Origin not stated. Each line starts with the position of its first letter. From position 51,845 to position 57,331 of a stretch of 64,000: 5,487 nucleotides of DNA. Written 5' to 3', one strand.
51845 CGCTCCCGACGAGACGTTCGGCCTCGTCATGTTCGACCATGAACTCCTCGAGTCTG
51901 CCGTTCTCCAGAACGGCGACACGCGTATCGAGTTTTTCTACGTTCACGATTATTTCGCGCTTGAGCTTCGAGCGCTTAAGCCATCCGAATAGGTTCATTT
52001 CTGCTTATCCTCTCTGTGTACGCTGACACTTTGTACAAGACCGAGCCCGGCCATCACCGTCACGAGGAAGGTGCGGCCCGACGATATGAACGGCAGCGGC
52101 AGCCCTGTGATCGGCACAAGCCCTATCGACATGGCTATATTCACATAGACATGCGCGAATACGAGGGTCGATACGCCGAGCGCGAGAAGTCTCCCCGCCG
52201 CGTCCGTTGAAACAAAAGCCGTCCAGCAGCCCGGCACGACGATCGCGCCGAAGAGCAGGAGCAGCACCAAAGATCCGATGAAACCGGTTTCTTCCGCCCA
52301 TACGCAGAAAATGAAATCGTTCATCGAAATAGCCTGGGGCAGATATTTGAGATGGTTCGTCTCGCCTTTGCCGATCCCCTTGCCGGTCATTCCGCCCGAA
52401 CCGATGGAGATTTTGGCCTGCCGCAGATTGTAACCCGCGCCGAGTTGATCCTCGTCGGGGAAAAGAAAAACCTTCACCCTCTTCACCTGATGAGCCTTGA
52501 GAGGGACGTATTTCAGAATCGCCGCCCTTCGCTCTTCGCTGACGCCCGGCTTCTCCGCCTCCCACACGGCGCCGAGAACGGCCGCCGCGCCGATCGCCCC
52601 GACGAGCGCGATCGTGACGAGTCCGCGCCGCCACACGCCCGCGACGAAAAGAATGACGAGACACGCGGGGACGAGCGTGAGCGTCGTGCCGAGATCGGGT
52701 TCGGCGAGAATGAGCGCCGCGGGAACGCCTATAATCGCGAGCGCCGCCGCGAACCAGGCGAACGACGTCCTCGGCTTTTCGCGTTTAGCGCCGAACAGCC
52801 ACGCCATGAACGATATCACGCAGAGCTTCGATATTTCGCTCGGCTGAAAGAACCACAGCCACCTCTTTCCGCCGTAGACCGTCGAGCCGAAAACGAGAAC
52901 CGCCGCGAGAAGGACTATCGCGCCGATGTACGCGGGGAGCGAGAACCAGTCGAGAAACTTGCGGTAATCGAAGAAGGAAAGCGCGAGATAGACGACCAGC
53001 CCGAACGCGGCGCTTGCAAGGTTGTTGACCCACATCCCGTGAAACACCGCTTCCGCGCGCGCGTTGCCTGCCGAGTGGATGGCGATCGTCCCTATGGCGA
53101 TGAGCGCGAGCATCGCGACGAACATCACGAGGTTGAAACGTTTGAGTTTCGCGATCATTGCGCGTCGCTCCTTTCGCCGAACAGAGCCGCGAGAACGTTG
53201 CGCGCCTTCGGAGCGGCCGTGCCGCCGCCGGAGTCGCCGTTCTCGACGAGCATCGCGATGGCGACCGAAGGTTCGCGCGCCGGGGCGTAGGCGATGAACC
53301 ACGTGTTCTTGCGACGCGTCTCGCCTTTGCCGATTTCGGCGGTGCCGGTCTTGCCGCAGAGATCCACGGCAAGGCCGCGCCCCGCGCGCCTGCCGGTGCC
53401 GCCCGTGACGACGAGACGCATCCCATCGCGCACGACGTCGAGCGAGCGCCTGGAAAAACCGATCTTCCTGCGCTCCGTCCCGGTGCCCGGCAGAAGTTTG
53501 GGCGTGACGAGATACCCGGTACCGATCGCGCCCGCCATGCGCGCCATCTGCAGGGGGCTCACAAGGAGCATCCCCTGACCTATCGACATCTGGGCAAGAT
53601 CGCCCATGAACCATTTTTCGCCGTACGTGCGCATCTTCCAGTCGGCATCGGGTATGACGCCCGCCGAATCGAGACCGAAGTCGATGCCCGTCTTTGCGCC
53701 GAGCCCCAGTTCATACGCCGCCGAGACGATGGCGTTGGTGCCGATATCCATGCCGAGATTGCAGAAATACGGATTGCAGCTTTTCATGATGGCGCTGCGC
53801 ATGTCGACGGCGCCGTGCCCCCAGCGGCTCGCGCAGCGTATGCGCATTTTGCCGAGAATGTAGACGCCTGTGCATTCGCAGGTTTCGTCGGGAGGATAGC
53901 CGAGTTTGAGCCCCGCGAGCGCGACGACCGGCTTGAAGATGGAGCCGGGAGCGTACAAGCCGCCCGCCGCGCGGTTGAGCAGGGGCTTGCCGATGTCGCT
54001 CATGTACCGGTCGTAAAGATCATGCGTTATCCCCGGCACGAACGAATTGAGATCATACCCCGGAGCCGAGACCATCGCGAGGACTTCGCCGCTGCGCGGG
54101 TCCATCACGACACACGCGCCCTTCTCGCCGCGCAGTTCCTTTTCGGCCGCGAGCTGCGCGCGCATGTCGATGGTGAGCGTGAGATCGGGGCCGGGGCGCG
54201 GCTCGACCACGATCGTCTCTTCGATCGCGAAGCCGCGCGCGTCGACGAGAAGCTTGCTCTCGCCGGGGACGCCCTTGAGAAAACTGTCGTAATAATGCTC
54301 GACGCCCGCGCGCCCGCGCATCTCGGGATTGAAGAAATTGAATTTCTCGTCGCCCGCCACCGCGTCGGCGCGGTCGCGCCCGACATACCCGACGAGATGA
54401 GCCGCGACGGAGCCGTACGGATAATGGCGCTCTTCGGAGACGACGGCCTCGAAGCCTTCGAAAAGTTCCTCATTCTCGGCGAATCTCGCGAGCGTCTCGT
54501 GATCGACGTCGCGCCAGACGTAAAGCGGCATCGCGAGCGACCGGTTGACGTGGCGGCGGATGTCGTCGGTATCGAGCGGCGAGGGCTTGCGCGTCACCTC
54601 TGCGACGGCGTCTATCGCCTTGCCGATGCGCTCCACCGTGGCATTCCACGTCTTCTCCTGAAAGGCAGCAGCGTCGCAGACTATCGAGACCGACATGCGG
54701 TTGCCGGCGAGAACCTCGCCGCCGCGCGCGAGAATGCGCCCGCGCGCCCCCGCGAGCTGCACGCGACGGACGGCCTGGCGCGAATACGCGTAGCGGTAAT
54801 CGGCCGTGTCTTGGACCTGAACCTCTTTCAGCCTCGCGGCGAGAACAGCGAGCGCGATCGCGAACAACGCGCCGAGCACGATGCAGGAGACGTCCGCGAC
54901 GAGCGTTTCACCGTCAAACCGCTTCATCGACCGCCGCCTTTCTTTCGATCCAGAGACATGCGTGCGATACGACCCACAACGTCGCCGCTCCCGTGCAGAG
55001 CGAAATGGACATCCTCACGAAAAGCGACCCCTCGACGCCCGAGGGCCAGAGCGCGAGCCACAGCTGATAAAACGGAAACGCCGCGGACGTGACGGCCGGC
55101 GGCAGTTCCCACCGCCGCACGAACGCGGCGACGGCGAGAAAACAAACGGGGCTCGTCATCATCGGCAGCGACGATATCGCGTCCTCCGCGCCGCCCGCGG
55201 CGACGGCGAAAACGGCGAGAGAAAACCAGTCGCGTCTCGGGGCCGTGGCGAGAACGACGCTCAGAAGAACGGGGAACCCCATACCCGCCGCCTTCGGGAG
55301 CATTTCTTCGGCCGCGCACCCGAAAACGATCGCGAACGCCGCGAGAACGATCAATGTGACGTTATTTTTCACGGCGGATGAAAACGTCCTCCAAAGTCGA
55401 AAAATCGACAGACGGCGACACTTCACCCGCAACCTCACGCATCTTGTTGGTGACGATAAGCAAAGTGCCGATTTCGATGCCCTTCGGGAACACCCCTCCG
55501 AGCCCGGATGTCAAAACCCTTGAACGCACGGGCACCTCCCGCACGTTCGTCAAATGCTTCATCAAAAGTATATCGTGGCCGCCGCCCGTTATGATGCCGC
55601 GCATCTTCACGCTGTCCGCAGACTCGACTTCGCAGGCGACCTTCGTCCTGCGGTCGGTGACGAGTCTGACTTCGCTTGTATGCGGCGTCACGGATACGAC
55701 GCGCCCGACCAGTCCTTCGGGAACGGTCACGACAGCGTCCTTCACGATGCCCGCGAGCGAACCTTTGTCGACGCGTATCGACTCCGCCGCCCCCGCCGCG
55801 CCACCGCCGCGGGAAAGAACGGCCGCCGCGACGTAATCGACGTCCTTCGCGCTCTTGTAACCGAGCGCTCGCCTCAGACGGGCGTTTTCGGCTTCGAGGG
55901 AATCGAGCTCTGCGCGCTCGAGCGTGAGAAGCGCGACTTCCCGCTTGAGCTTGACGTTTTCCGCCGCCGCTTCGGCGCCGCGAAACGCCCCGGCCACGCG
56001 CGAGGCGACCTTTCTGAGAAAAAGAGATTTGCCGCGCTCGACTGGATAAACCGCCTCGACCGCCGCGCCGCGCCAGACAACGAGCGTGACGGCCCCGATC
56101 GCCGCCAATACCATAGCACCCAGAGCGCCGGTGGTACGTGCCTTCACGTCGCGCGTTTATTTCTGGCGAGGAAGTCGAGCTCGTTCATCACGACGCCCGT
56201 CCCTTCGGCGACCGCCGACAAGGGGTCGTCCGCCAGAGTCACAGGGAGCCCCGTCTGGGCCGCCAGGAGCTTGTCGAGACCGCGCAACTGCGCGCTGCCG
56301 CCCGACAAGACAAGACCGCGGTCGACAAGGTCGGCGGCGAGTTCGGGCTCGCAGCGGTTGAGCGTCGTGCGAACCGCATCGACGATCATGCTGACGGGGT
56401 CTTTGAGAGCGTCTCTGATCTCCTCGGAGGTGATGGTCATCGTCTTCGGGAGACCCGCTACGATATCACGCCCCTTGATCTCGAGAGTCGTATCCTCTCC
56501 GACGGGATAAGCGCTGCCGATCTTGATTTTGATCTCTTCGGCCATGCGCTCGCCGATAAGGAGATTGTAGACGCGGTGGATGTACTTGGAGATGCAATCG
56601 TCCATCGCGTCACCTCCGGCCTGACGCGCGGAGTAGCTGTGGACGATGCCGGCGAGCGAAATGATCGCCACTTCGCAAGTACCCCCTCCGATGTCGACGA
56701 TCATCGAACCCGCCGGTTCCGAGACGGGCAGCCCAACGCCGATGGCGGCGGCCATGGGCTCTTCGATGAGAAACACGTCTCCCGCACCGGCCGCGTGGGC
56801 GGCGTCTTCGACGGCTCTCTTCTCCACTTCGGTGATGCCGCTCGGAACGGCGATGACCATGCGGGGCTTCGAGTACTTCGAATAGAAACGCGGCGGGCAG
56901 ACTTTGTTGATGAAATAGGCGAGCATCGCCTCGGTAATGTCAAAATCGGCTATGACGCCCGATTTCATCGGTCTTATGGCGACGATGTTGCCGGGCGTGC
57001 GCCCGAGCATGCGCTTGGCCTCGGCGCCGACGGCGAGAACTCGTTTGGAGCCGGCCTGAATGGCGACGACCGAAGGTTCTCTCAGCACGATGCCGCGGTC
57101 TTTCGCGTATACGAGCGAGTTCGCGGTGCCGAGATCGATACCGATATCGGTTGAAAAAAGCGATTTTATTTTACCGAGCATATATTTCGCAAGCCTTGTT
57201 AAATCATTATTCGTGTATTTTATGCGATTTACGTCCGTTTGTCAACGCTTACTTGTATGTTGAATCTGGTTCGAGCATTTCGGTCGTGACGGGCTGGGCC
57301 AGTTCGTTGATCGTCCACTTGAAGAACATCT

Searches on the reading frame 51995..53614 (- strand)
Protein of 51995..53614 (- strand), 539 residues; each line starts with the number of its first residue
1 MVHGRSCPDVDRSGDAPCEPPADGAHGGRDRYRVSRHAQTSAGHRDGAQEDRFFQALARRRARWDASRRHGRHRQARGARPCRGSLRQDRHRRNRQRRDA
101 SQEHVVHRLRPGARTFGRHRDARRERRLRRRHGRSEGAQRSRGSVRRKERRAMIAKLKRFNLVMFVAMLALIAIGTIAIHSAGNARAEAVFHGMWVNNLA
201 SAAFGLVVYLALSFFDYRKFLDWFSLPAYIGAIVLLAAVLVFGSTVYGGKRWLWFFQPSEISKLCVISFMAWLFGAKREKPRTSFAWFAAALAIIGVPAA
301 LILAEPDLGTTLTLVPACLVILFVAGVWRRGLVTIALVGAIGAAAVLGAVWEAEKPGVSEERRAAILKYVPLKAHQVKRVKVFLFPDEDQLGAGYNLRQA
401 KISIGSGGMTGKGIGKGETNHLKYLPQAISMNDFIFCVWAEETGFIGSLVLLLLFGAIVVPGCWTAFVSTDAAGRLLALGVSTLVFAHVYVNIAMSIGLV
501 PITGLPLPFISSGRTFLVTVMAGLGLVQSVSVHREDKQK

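Call 9: search_protein_families(library=pfam, proteins=[window:51995-53614:-], max_evalue=0.00001)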
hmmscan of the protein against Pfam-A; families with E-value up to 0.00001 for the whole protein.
window:51995-53614:- (539 aa): 1 family
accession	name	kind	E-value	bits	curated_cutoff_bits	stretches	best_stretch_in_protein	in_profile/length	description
PF01098.24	FTSW_RODA_SPOVE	-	2.1e-75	254.4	26.4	1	164-534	4-354/356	Cell cycle protein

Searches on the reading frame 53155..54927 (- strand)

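Call 9: search_protein_families(library=pfam, proteins=[window:53155-54927:-], max_evalue=0.00001)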
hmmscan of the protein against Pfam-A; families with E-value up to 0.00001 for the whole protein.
window:53155-54927:- (590 aa): 2 families
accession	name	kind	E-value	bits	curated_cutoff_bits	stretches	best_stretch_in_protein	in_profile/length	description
PF00905.27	Transpeptidase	-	6.4e-60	203.3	22.1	1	270-579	1-298/299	Penicillin binding protein transpeptidase domain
PF03717.20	PBP_dimer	-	8.9e-32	111.4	24.4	1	60-237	4-178/180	Penicillin-binding Protein dimerisation domain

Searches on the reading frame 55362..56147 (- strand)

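Call 9: search_protein_families(library=pfam, proteins=[window:55362-56147:-], max_evalue=0.00001)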
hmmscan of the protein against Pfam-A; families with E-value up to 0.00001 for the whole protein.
window:55362-56147:- (261 aa): 1 family
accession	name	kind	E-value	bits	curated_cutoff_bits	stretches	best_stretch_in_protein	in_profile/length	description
PF04085.20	MreC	-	2.1e-31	109.1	28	1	121-257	10-145/147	Rod shape-determining protein MreC, barrel core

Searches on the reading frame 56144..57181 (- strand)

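Call 9: search_protein_families(library=pfam, proteins=[window:56144-57181:-], max_evalue=0.00001)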
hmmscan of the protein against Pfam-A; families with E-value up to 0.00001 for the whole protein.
window:56144-57181:- (345 aa): 4 families
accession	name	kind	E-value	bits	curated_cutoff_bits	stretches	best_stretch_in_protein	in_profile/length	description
PF06723.19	MreB_Mbl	-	1.3e-138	461.8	27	1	11-336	2-323/327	MreB/Mbl protein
PF00012.26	HSP70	-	7.1e-14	51.4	20.6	1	108-205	136-238/599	Hsp70 protein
PF14450.12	FtsA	-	4.4e-10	40.4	31.8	1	161-318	2-111/127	Cell division protein FtsA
PF00022.25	Actin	-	8.7e-09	34.9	27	0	25-203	20-189/410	Actin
